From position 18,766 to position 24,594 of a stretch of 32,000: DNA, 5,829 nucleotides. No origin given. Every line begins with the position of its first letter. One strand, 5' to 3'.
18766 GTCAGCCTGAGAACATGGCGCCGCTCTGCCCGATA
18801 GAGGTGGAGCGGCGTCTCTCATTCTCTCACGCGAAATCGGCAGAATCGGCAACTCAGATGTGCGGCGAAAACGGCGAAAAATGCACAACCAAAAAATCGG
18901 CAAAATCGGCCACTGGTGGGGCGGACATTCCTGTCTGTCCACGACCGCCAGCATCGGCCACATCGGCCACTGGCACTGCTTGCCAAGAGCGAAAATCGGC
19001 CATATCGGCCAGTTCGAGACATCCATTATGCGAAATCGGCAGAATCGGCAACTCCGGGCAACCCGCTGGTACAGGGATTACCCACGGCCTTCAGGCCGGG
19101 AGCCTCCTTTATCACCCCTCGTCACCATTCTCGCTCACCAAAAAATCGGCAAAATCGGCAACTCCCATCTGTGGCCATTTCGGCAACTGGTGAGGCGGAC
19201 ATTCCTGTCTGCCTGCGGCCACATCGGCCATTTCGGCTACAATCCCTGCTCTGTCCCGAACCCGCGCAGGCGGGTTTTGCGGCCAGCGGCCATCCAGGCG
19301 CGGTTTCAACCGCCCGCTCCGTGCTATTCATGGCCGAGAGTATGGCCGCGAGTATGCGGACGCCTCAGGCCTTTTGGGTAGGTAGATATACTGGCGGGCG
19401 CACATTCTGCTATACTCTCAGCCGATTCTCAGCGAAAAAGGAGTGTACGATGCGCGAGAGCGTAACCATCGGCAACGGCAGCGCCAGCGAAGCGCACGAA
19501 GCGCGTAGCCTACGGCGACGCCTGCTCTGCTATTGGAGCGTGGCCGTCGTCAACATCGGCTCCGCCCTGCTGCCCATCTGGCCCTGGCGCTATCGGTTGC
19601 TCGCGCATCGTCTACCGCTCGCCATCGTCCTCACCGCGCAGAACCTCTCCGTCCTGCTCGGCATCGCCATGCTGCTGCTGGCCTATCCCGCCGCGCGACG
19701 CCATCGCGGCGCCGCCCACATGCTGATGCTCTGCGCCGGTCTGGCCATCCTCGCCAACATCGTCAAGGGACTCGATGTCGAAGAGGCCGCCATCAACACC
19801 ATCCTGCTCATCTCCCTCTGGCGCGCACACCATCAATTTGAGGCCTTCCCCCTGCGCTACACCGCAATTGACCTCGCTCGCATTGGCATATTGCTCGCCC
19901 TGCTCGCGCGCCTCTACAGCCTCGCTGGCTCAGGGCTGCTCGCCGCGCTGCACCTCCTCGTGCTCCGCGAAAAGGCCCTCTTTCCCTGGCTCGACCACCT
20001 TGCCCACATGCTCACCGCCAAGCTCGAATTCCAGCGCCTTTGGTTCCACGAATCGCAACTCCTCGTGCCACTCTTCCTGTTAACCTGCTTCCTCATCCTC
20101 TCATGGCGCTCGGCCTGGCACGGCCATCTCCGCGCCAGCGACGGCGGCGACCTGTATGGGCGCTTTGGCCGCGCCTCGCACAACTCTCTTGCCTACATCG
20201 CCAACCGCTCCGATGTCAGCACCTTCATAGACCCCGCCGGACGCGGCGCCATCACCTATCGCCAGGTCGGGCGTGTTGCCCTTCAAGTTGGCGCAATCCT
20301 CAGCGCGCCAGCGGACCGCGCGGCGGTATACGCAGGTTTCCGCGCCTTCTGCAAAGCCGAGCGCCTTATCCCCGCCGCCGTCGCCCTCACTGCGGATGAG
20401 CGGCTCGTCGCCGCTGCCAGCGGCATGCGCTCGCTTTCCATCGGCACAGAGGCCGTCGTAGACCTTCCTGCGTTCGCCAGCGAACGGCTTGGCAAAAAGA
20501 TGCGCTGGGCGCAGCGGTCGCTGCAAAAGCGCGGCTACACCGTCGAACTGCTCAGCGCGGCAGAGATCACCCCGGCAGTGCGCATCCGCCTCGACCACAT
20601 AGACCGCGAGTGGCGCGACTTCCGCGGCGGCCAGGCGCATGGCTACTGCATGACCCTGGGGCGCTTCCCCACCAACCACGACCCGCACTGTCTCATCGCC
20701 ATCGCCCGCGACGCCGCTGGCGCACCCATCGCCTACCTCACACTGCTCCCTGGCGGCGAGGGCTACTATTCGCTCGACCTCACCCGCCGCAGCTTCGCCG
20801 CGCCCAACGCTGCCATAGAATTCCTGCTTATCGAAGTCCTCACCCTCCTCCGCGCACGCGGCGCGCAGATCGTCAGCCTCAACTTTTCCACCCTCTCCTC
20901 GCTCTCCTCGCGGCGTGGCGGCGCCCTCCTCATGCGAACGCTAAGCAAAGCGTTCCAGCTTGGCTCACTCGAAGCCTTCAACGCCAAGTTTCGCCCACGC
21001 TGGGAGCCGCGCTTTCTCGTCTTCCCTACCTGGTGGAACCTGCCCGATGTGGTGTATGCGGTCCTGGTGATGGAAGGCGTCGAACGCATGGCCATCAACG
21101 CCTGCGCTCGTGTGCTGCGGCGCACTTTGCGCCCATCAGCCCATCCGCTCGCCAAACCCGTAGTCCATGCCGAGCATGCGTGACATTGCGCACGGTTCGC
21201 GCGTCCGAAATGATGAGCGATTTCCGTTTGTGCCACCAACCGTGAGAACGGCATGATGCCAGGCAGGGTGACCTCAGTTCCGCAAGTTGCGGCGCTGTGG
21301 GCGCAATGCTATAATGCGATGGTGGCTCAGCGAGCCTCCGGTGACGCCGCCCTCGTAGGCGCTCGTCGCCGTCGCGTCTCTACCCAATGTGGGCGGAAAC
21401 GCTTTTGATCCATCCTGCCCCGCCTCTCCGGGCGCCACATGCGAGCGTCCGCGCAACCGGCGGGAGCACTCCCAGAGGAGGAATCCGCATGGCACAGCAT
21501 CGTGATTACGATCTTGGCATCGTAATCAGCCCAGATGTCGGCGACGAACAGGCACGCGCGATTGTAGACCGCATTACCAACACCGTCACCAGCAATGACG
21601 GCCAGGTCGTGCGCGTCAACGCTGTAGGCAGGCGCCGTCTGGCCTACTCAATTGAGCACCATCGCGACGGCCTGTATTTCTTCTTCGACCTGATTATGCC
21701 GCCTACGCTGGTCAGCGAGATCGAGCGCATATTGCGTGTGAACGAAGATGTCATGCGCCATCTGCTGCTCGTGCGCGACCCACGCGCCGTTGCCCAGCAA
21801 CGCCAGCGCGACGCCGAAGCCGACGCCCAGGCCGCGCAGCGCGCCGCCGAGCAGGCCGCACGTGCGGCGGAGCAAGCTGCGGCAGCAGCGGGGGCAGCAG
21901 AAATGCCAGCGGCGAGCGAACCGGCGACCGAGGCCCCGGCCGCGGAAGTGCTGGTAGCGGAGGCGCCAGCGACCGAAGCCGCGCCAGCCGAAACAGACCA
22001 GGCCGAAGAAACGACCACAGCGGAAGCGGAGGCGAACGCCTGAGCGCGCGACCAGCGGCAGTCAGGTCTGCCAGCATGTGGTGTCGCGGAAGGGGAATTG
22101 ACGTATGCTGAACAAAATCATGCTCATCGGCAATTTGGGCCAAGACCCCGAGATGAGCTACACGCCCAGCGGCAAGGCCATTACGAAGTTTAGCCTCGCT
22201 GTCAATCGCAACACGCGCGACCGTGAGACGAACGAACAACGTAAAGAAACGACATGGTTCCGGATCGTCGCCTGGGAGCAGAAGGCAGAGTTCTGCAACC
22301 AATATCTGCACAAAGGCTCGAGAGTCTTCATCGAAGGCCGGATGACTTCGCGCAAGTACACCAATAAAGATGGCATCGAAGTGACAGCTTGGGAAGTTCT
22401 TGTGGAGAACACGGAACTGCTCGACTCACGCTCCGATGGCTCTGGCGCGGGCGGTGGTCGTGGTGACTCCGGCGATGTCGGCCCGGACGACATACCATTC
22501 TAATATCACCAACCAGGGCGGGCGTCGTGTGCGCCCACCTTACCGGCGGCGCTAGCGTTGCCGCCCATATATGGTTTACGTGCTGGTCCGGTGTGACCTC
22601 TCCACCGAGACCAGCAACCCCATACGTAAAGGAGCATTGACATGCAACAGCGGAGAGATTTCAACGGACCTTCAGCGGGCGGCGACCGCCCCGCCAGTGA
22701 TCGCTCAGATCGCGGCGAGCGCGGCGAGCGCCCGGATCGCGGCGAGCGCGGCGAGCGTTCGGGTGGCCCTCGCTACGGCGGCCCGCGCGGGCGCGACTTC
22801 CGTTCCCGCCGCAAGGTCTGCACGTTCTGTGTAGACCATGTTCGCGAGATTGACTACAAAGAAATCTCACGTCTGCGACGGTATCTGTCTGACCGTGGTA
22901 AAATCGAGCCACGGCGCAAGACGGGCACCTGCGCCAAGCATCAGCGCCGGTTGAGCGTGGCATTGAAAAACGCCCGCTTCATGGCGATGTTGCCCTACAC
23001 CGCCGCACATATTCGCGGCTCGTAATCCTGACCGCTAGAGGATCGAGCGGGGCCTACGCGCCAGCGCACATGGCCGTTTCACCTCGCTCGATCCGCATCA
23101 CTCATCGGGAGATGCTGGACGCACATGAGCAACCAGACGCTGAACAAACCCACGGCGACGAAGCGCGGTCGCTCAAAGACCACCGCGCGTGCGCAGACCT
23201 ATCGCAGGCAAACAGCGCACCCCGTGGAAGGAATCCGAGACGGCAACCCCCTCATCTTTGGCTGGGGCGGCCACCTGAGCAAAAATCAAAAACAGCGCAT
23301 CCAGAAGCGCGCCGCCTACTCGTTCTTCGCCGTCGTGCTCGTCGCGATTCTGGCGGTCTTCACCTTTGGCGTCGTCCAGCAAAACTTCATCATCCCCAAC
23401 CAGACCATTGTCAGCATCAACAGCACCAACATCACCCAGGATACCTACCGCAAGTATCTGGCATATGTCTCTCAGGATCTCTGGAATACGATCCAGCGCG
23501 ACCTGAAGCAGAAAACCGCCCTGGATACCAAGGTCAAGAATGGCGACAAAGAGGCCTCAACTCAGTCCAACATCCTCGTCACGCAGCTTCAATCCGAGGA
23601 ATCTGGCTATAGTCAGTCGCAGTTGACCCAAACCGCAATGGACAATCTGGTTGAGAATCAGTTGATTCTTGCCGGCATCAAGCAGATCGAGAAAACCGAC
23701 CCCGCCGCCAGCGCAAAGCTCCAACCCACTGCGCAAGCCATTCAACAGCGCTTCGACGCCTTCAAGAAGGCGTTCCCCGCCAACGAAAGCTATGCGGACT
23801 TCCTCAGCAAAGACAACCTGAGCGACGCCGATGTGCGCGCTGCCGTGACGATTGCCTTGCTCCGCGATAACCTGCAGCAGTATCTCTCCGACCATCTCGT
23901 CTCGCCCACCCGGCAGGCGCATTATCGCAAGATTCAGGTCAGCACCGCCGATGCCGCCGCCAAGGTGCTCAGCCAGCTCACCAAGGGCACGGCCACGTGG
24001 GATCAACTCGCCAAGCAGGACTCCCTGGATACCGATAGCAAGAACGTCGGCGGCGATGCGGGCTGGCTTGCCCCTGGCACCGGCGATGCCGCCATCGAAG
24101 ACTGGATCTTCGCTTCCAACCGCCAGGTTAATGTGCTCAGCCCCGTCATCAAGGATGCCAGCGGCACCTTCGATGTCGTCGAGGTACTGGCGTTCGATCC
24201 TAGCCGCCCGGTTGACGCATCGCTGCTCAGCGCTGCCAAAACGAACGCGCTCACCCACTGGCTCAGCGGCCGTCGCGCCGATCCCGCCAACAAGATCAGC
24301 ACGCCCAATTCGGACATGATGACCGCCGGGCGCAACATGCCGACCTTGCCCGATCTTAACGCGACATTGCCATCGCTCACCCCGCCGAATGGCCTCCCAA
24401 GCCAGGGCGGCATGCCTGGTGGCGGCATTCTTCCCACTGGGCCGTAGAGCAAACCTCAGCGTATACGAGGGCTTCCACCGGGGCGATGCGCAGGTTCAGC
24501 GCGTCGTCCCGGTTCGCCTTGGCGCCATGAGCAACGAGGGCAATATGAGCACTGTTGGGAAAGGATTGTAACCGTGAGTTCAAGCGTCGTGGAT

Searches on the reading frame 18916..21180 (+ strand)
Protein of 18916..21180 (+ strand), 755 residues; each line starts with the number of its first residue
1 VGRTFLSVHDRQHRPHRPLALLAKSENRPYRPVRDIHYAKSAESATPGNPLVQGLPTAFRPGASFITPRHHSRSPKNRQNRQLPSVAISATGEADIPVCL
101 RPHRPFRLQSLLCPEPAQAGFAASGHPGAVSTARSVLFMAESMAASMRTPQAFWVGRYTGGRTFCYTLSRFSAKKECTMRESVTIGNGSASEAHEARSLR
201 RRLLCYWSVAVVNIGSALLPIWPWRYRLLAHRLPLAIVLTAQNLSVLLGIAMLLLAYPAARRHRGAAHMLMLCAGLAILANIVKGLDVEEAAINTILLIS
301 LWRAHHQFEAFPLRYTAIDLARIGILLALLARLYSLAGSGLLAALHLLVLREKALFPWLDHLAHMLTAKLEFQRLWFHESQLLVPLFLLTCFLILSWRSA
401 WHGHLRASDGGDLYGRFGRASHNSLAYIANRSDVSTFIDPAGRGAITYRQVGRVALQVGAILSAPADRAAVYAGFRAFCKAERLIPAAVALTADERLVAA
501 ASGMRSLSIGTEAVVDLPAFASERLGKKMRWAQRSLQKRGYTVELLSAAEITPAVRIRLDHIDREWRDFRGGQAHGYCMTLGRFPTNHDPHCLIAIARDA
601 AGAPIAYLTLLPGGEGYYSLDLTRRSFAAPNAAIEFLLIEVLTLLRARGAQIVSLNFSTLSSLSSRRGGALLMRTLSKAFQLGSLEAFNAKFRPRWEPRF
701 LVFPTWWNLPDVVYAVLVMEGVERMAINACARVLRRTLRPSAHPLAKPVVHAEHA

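Call 14: search_protein_families(library=pfam, proteins=[window:18916-21180:+], max_evalue=0.001)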
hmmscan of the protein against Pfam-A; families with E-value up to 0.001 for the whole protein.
window:18916-21180:+ (755 aa): 1 family
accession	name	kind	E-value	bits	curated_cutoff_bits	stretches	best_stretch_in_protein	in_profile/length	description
PF09924.15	LPG_synthase_C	-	5.9e-45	154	27.5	1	420-702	8-297/298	Phosphatidylglycerol lysyltransferase, C-terminal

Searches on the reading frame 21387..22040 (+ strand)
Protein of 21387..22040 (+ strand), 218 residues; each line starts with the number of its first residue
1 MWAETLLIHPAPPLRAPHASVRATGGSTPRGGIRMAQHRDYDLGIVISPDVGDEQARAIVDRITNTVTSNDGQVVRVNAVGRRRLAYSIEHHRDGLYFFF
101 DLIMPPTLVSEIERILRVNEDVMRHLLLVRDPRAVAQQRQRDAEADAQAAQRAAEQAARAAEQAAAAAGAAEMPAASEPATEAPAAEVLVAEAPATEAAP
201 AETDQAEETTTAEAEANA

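Call 64: search_protein_families(library=pfam, proteins=[window:21387-22040:+], max_evalue=0.01)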
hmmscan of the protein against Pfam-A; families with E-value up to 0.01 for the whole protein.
window:21387-22040:+ (218 aa): 1 family
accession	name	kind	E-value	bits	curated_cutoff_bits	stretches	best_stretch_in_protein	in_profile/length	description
PF01250.22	Ribosomal_S6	-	2.6e-24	85.7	27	1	41-127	2-88/90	Ribosomal protein S6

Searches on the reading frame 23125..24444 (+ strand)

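Call 64: search_protein_families(library=pfam, proteins=[window:23125-24444:+], max_evalue=0.01)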
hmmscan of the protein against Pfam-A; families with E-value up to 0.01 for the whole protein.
window:23125-24444:+ (440 aa): 4 families
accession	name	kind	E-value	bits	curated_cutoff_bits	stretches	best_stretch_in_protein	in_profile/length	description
PF00639.27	Rotamase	-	3.4e-09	38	21.7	1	258-347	2-89/97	PPIC-type PPIASE domain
PF13616.12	Rotamase_3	-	7.8e-07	30.1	22.5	1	275-351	37-109/116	PPIC-type PPIASE domain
PF13624.11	SurA_N_3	-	2.1e-05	24.9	27.2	1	58-136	4-82/162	SurA-like N-terminal domain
PF13623.11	SurA_N_2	-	0.0011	19.3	28.5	1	57-138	2-86/145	SurA-like N-terminal domain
